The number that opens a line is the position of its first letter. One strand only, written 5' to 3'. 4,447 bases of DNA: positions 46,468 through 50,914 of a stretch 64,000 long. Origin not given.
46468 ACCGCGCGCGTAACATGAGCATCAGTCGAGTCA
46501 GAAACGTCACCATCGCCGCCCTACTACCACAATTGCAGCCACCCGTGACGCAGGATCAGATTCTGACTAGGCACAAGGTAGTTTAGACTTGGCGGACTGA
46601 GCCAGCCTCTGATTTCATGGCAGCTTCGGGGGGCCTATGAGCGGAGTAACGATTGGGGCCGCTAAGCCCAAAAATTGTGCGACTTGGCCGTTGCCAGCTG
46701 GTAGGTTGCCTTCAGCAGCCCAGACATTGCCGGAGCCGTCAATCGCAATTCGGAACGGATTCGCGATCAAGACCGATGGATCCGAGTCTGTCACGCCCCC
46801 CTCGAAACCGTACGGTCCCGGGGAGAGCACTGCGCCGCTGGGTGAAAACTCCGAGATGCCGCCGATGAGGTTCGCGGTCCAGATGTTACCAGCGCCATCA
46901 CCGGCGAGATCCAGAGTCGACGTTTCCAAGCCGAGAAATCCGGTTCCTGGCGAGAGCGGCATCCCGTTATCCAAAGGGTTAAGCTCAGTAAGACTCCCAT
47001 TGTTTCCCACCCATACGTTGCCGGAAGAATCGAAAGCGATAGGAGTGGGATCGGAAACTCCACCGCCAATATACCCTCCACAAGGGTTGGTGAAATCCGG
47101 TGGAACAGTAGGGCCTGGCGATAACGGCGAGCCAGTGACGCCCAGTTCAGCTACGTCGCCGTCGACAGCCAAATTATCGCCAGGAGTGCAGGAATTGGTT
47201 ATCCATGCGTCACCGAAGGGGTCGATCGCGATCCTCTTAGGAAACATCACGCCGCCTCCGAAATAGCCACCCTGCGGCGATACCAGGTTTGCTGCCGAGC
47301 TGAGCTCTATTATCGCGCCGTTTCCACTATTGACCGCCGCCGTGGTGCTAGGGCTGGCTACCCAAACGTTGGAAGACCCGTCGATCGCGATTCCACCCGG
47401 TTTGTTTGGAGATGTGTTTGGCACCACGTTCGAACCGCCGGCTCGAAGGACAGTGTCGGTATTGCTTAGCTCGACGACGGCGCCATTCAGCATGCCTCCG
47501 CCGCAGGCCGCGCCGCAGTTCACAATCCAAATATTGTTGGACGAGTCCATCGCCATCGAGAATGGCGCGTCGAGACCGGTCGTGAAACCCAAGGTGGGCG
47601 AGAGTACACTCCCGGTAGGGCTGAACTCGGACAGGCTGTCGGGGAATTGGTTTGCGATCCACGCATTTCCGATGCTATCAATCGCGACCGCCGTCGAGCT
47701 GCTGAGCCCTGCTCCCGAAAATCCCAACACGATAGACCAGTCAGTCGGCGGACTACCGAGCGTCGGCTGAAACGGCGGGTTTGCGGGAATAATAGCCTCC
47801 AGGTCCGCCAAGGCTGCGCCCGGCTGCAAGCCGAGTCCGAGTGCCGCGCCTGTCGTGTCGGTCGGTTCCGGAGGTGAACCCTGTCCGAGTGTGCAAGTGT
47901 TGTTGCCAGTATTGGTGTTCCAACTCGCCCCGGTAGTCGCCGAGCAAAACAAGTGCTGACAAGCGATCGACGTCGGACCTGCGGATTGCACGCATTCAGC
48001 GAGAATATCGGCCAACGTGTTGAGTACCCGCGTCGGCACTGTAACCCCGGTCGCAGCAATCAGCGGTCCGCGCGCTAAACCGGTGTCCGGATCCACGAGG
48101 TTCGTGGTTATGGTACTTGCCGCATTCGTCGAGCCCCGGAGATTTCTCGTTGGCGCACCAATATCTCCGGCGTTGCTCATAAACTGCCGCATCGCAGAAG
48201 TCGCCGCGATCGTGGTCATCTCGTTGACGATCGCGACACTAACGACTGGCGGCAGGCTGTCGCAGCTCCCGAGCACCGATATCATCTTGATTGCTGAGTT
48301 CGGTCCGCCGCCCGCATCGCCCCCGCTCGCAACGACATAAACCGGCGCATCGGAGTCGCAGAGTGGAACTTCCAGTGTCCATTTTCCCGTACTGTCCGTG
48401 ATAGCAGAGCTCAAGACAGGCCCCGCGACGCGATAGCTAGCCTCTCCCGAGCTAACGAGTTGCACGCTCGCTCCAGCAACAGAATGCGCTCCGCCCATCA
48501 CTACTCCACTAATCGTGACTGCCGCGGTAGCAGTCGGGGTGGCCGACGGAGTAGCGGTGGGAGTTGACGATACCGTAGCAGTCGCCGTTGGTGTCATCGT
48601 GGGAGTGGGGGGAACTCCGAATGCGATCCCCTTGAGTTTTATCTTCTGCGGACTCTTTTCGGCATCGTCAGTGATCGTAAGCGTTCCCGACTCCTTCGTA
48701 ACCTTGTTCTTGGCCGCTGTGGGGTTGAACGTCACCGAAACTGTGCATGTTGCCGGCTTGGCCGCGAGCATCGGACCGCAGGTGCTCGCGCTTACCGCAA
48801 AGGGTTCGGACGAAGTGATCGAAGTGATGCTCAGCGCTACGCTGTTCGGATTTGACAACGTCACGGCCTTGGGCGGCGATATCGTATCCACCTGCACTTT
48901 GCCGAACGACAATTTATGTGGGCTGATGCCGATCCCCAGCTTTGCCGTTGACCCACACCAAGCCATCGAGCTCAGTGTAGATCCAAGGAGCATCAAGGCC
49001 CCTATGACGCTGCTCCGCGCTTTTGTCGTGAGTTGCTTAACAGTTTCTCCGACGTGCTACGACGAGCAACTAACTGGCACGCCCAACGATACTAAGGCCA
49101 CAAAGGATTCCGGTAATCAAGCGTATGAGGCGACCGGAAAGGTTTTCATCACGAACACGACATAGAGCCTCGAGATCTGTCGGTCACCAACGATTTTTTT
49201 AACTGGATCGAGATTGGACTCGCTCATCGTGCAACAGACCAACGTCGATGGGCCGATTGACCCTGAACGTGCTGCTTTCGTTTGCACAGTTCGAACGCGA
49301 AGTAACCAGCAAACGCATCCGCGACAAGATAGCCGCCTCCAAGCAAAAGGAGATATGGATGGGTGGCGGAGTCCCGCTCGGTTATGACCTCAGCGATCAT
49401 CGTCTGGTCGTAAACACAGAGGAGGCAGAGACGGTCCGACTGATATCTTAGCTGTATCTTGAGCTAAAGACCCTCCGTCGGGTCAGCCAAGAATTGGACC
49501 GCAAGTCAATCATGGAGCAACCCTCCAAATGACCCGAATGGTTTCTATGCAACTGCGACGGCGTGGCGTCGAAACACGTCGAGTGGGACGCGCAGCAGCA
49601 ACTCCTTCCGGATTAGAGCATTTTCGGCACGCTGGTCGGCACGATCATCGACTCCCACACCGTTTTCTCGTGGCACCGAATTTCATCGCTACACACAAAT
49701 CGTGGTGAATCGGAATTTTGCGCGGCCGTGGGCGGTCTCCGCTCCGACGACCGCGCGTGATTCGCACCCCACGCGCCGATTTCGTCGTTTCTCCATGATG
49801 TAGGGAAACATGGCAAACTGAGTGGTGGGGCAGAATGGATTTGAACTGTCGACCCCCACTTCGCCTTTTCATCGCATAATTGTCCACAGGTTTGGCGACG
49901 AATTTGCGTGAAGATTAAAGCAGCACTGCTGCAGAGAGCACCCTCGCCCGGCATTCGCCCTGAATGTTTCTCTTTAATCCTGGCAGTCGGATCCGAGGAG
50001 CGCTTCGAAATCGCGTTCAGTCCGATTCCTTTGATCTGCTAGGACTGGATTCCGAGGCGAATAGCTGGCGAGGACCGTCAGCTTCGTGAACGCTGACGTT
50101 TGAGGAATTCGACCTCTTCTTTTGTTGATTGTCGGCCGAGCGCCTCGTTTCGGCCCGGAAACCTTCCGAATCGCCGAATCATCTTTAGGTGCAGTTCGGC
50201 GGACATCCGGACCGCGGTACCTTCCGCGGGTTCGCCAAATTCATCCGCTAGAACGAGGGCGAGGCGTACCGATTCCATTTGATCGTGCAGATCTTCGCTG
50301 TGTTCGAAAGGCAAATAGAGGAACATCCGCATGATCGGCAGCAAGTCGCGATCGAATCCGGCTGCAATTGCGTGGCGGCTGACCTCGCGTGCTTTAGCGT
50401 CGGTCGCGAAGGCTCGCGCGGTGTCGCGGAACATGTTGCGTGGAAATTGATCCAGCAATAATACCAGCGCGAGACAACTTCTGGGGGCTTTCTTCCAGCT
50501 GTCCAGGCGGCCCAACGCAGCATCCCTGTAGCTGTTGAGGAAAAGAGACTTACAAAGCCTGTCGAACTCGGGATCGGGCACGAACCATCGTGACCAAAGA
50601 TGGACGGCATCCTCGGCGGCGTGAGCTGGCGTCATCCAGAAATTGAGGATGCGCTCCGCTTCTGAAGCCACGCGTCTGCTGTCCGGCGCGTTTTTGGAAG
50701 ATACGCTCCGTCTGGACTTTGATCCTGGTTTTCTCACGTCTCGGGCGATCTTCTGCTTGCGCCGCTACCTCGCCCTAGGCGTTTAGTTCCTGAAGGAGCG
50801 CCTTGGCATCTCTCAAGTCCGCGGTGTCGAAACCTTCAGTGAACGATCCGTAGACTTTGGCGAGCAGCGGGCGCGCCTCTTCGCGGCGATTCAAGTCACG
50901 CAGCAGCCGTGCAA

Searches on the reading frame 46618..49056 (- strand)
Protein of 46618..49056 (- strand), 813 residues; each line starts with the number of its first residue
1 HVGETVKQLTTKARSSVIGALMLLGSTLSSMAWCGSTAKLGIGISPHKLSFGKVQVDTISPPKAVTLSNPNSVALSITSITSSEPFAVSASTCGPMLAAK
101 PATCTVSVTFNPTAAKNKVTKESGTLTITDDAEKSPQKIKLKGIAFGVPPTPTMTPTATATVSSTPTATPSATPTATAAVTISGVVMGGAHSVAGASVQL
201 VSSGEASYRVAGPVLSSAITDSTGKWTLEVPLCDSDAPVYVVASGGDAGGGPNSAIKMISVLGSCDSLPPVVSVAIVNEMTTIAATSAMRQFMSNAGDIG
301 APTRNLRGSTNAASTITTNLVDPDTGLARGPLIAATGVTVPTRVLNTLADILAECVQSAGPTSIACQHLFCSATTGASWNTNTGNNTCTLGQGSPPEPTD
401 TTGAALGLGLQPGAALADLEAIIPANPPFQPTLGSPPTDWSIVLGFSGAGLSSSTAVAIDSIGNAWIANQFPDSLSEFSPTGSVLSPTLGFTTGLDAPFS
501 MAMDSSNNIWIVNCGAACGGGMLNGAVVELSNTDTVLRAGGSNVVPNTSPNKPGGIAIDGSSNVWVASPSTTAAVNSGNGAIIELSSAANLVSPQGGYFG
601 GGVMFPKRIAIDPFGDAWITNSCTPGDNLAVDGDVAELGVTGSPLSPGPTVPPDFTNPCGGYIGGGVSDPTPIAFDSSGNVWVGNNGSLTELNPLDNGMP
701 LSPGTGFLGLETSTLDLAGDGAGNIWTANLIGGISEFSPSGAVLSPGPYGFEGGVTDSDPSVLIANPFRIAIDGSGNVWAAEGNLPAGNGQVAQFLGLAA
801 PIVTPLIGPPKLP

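Call 8: search_protein_families(library=pfam, proteins=[window:46618-49056:-], max_evalue=0.0001)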
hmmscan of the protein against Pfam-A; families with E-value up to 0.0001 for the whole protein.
window:46618-49056:- (813 aa): 2 families
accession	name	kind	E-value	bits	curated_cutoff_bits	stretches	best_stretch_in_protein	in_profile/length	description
PF07494.17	Reg_prop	-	1.7e-06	28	20.4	0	673-687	10-24/24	Two component regulator propeller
PF06739.17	SBBP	-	2.2e-05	24.8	20.5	0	601-620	10-29/38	Beta-propeller repeat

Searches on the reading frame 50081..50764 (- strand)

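Call 91: search_protein_families(library=pfam, proteins=[window:50081-50764:-], max_evalue=0.001)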
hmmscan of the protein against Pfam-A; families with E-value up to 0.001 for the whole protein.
window:50081-50764:- (228 aa): 1 family
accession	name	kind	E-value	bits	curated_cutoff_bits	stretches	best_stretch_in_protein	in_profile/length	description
PF06041.17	DUF924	-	3.2e-58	197.2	27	1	39-223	1-178/180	Bacterial protein of unknown function (DUF924)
